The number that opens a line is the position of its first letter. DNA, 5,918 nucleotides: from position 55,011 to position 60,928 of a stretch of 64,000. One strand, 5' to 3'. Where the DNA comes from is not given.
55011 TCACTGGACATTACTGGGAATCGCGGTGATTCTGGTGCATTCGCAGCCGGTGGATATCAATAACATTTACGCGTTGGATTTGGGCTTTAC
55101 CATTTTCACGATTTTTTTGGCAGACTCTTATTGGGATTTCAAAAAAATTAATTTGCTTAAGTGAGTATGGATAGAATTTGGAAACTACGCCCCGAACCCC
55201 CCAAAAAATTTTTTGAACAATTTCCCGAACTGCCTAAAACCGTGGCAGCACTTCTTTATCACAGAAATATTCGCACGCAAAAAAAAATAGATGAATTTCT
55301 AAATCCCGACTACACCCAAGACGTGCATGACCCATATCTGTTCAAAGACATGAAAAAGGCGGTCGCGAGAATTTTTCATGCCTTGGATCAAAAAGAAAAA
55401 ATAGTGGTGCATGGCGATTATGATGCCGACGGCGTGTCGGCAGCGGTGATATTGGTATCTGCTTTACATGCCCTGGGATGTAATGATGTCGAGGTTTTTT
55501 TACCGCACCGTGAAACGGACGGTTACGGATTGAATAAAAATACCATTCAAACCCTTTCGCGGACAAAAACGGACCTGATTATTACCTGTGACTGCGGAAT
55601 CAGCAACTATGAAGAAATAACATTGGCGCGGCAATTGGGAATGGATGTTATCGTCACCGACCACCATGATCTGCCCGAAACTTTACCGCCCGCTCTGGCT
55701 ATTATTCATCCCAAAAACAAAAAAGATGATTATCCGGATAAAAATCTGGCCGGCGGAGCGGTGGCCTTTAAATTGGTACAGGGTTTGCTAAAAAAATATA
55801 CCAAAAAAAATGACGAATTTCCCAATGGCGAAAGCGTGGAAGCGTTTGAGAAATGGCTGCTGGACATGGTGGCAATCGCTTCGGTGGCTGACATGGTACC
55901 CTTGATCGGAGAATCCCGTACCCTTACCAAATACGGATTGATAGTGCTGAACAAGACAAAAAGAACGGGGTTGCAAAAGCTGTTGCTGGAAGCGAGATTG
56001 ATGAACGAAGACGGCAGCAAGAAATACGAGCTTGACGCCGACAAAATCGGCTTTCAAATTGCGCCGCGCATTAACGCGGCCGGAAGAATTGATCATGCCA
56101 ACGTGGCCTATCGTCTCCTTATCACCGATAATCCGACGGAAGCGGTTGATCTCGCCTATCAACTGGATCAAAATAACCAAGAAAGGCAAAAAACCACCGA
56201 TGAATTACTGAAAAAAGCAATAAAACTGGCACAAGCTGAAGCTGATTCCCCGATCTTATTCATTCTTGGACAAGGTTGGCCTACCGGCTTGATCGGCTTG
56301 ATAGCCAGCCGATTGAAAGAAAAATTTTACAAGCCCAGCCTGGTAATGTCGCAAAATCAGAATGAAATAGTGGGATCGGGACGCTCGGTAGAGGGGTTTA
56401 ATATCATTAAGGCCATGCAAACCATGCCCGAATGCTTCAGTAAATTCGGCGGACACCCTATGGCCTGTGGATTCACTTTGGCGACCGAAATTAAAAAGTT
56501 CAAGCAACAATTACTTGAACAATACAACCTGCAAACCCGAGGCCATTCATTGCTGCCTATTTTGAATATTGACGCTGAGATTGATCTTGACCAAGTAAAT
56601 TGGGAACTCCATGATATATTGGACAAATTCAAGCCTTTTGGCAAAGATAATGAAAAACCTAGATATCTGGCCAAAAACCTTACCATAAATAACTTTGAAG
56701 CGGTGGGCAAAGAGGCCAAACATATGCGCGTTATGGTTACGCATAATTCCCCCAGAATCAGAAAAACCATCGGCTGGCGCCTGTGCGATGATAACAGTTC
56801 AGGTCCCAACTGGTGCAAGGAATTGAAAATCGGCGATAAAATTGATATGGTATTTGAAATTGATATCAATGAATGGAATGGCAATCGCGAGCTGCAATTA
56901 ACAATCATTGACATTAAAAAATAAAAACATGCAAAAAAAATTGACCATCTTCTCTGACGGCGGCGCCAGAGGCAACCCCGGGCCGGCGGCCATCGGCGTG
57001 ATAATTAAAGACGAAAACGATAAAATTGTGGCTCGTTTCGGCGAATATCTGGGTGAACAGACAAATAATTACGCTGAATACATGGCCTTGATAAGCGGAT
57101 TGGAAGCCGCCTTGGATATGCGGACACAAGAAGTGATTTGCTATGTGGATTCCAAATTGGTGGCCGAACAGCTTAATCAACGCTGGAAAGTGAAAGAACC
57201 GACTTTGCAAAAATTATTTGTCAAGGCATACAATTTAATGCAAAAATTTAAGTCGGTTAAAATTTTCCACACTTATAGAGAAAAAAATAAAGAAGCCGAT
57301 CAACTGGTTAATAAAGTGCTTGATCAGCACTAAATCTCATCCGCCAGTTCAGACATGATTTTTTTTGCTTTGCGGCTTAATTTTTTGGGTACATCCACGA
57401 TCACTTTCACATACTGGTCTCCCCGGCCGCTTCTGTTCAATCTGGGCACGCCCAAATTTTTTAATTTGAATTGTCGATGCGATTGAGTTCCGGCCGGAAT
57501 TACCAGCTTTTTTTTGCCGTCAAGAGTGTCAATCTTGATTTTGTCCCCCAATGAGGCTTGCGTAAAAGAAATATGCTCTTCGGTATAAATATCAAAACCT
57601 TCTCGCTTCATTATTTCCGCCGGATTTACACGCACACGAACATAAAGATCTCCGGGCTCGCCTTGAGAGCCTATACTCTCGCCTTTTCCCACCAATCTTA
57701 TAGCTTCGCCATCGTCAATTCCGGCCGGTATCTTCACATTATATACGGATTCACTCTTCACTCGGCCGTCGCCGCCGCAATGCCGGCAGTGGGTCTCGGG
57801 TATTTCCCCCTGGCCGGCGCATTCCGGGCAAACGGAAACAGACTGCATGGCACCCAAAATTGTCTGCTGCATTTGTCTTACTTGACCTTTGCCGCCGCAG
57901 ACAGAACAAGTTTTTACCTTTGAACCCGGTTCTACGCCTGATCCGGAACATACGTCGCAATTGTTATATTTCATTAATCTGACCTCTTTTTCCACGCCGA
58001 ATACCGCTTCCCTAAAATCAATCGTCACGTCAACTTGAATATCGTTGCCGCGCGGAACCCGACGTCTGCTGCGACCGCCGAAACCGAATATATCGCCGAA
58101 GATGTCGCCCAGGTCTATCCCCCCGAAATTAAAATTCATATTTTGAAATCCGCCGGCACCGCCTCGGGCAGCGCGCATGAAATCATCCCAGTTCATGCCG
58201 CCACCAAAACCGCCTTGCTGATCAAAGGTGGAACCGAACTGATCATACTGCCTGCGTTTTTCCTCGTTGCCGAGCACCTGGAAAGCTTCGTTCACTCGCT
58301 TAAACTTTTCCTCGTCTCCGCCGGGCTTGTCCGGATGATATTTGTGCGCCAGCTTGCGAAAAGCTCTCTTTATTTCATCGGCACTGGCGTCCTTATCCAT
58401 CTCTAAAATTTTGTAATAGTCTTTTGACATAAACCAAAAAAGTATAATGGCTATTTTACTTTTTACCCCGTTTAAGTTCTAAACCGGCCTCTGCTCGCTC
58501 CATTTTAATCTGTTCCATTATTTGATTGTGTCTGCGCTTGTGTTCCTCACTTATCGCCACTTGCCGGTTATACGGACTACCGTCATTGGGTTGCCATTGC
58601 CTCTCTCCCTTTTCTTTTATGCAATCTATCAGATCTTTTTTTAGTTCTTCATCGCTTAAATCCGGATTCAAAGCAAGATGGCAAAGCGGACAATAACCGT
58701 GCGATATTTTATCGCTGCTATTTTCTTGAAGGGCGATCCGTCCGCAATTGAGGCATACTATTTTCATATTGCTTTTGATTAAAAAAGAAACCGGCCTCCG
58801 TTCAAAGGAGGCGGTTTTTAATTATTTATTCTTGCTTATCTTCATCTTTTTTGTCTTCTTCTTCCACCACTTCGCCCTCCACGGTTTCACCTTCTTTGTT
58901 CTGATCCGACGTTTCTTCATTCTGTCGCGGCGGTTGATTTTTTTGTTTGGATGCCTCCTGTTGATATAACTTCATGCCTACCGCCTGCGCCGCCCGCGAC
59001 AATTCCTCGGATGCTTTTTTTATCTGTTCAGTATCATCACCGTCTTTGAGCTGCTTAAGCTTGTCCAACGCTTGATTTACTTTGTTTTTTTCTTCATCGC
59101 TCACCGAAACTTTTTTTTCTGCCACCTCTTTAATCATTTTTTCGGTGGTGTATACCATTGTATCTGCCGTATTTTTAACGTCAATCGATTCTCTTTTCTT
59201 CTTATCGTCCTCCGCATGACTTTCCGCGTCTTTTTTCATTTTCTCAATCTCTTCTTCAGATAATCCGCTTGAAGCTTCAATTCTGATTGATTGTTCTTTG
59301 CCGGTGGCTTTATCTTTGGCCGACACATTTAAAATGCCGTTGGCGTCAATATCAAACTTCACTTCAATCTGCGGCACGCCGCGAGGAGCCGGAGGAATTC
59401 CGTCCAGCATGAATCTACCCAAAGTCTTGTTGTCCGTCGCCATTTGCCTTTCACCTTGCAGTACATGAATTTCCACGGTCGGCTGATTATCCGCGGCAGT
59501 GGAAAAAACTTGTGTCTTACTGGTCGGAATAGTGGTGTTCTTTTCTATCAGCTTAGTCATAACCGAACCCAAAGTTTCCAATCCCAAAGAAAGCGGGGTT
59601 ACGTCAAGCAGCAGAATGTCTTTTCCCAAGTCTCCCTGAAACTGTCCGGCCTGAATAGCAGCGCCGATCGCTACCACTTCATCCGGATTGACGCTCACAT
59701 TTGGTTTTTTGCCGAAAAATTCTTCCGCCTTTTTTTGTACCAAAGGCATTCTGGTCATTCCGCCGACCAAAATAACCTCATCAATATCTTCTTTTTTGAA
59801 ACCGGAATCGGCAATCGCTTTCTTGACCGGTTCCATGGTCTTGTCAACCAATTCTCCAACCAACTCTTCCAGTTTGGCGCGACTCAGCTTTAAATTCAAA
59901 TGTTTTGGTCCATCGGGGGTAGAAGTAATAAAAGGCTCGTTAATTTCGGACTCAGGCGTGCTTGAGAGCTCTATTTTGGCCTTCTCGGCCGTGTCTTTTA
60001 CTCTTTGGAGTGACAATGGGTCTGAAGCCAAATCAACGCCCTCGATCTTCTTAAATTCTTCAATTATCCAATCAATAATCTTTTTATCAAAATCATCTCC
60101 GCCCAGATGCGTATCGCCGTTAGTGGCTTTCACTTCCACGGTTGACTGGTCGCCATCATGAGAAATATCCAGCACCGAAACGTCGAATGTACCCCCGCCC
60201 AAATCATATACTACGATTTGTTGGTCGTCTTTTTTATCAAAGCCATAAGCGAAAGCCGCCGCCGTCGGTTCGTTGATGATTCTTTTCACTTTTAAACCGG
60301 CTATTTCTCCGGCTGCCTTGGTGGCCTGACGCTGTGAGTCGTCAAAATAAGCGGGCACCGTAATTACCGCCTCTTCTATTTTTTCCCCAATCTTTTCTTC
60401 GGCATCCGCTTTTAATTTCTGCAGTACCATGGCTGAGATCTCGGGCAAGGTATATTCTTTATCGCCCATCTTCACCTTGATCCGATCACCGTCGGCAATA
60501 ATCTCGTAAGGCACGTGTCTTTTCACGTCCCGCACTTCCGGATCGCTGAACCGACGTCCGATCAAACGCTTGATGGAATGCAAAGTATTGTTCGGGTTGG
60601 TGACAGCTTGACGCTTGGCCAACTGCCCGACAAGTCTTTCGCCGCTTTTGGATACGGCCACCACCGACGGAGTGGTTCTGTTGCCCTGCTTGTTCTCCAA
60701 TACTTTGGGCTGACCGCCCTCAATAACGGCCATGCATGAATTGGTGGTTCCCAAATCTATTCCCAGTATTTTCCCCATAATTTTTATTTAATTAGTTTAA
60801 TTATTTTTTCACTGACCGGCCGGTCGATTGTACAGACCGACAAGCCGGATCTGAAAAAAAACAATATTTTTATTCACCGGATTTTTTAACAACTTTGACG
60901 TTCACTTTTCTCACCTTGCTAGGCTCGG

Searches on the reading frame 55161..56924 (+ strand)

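Call 41: search_protein_families(library=pfam, proteins=[window:55161-56924:+], max_evalue=0.00001)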
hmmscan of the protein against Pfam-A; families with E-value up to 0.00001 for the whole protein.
window:55161-56924:+ (587 aa): 3 families
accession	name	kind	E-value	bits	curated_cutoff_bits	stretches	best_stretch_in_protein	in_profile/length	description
PF17768.7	RecJ_OB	-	4e-27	94.8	27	1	470-584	1-107/107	RecJ OB domain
PF01368.27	DHH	-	6e-25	88.4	28.1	1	80-218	1-111/125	DHH family, N-terminal domain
PF02272.25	DHHA1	-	2e-11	44.7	25.9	1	369-449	9-94/102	DHHA1 domain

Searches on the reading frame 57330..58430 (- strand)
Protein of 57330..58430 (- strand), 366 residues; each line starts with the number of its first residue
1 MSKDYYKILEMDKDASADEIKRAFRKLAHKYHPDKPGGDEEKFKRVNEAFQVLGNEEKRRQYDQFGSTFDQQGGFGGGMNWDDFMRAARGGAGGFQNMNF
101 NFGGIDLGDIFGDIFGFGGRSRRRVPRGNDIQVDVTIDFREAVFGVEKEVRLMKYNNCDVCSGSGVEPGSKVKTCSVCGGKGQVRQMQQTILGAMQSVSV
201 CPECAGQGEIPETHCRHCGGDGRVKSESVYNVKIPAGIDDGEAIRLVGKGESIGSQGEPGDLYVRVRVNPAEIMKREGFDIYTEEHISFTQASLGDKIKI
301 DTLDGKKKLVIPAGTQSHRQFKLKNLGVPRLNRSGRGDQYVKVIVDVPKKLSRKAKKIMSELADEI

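Call 41: search_protein_families(library=pfam, proteins=[window:57330-58430:-], max_evalue=0.00001)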
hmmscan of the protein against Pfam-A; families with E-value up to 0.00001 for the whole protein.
window:57330-58430:- (366 aa): 3 families
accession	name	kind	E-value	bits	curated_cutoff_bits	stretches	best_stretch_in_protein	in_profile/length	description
PF01556.23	DnaJ_C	-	4.9e-45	153.7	26.6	1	131-348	1-152/152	DnaJ C terminal domain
PF00226.36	DnaJ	-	7.4e-23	80.9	27.8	1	4-63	1-63/63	DnaJ domain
PF00684.25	DnaJ_CXXCXGXG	-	1.1e-15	58.1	32.7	1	158-222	1-65/65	DnaJ central domain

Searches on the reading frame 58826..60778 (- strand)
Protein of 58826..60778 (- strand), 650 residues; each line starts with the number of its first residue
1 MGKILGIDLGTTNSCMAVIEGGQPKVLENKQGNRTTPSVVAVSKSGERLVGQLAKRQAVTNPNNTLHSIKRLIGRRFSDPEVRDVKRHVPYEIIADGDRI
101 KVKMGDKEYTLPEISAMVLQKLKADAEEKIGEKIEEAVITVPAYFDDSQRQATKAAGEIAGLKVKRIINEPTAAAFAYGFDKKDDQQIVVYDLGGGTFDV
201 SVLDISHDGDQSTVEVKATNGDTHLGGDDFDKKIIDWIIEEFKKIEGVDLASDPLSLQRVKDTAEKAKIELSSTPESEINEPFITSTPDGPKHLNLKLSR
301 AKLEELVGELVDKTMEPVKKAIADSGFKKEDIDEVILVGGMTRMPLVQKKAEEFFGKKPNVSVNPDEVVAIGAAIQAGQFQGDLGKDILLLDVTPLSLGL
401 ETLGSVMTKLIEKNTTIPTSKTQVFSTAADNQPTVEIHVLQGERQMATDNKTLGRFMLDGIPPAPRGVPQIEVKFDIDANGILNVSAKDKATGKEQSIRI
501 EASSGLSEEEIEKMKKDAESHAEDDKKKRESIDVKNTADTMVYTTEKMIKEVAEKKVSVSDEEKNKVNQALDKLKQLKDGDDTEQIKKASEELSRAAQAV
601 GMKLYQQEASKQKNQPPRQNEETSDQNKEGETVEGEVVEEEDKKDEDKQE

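Call 41: search_protein_families(library=pfam, proteins=[window:58826-60778:-], max_evalue=0.00001)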
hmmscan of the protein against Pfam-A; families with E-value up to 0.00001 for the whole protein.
window:58826-60778:- (650 aa): 2 families
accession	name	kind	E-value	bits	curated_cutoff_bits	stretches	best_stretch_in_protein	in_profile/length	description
PF00012.26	HSP70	-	1.8e-249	829.4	20.6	1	4-606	1-599/599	Hsp70 protein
PF06723.19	MreB_Mbl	-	1.5e-14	54.1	27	1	117-377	76-319/327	MreB/Mbl protein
